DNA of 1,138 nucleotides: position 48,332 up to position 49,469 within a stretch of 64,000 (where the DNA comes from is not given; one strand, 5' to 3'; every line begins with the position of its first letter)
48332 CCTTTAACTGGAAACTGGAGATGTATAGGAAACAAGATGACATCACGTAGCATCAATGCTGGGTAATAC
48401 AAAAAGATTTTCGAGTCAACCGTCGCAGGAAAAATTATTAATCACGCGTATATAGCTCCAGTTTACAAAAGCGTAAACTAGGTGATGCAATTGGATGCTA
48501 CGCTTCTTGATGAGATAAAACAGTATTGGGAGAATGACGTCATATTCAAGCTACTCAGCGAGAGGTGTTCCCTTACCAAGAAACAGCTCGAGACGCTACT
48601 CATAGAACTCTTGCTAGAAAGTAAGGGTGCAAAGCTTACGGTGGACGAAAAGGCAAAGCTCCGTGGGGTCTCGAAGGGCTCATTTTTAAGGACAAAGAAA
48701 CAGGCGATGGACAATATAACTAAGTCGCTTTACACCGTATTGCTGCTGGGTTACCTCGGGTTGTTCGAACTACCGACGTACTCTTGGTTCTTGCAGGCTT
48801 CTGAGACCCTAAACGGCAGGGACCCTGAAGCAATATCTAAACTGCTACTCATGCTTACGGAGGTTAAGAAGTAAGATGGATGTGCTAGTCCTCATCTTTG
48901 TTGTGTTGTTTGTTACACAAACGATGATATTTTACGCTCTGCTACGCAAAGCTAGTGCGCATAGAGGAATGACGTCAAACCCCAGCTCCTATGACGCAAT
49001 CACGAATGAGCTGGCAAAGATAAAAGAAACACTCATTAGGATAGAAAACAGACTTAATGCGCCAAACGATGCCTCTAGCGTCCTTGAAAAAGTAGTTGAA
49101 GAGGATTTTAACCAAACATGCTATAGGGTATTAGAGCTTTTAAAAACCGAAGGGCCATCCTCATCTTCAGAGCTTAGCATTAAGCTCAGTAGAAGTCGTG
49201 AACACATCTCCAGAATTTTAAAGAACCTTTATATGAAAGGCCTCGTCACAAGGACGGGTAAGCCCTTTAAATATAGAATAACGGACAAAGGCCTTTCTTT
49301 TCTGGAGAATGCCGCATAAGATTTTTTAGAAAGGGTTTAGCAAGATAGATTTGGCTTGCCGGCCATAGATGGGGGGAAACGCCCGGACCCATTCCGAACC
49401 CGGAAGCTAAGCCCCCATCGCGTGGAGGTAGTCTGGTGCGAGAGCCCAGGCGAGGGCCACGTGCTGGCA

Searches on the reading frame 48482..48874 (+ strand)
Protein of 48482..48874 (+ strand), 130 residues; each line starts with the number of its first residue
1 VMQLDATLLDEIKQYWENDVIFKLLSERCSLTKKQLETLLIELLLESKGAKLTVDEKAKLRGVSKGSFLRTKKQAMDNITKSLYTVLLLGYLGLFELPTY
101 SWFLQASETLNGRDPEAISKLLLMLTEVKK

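Call 9: search_protein_families(library=pfam, proteins=[window:48482-48874:+], max_evalue=0.1)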
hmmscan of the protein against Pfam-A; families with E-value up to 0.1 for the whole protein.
window:48482-48874:+ (130 aa): 1 family
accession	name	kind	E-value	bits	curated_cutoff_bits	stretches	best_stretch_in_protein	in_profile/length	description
PF22488.1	Class_2_docking_dom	-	0.084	13.8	27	0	4-14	2-12/28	Class 2 C-terminal docking domain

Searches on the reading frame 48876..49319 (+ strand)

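Call 9: search_protein_families(library=pfam, proteins=[window:48876-49319:+], max_evalue=0.1)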
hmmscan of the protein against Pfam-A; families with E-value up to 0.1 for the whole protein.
window:48876-49319:+ (147 aa): 27 families (the best 25 are shown)
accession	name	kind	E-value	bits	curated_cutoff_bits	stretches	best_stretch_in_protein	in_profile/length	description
PF01047.28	MarR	-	1.4e-09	38.1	24.6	1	79-129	2-52/59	MarR family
PF01978.25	TrmB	-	5e-07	29.9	25.6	1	86-137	14-66/68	Sugar-specific transcriptional regulator TrmB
PF13463.12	HTH_27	-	2e-06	28.4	22.2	1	85-139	8-68/68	Winged helix DNA-binding domain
PF25213.1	HVO_A0261_N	-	5e-06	26.7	35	1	84-144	15-72/86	HVO_A0261 N-terminal domain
PF14947.12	HTH_45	-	0.00017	22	25.5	1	85-145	11-68/77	Winged helix-turn-helix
PF24409.1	wHTH-PRTase_assc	-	0.00017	22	27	1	89-146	6-58/83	wHTH-PRTase associated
PF12802.13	MarR_2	-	0.00032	21.3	27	1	77-127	2-53/61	MarR family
PF11427.14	HTH_Tnp_Tc3_1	-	0.00033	20.9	21.1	1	94-117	20-43/50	Tc3 transposase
PF08279.18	HTH_11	-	0.0009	19.5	25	1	85-122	5-43/55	HTH domain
PF13545.12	HTH_Crp_2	-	0.00091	19.6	27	1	97-137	25-63/70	Crp-like helix-turn-helix domain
PF02002.24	TFIIE_alpha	-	0.0016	18.7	22.9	1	69-125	2-58/105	TFIIE alpha subunit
PF25212.1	HVO_A0114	-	0.0023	18.1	27.6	1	78-128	20-70/84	HVO_A0114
PF20288.3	MC2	-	0.0033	17.8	26.9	1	60-144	16-102/145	ABC-three component (ABC-3C) system Middle Component 2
PF08100.18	Dimerisation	-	0.0046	17.2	25.6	1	84-139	29-87/93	O-methyltransferase dimerisation domain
PF23828.1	DUF7198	-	0.0086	16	27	1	3-83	4-88/236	Family of unknown function (DUF7198)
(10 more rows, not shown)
